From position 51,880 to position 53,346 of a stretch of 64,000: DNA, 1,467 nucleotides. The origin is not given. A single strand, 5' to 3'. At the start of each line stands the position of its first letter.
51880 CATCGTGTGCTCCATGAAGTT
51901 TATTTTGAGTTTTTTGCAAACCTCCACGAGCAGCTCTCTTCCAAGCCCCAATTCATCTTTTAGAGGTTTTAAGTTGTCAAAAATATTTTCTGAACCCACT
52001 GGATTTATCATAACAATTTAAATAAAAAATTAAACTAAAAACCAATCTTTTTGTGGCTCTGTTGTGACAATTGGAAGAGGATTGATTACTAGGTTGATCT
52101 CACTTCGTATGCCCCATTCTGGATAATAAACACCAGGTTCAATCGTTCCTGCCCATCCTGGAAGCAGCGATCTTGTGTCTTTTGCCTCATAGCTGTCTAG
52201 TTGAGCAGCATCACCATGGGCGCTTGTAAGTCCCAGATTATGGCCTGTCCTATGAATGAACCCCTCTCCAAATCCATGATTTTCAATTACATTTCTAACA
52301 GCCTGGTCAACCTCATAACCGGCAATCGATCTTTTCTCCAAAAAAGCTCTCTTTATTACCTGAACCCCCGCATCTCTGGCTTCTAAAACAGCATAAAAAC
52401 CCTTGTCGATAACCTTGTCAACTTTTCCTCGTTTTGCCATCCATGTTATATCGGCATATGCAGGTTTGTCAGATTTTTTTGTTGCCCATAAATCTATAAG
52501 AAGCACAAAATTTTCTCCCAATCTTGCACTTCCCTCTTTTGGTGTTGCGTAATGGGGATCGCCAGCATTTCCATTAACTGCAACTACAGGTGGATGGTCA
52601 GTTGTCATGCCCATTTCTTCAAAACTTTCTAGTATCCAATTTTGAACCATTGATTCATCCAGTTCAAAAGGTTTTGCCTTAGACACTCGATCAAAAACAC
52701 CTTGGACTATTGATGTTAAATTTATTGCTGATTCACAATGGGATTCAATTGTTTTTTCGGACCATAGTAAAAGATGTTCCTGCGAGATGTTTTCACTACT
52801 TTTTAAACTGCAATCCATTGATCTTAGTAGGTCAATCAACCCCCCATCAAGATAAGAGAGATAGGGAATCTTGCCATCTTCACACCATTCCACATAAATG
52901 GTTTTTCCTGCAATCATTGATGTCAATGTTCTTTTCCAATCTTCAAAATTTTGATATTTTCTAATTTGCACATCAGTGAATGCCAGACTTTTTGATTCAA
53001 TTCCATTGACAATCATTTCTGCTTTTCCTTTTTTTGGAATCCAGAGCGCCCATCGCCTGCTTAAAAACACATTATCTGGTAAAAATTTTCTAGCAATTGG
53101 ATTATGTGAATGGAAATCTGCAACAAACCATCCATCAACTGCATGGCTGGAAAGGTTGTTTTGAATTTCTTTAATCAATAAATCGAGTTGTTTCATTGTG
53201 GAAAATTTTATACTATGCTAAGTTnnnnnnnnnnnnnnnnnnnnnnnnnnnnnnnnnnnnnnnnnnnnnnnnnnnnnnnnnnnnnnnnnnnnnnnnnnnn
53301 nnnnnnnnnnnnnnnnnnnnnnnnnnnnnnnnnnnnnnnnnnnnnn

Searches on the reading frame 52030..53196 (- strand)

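Call 30: search_protein_families(library=pfam, proteins=[window:52030-53196:-], max_evalue=0.00001)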
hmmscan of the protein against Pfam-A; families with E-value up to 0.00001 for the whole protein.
window:52030-53196:- (388 aa): 1 family
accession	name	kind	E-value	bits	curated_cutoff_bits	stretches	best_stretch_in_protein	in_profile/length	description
PF00557.29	Peptidase_M24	-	3.3e-27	96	23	1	163-372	9-207/208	Metallopeptidase family M24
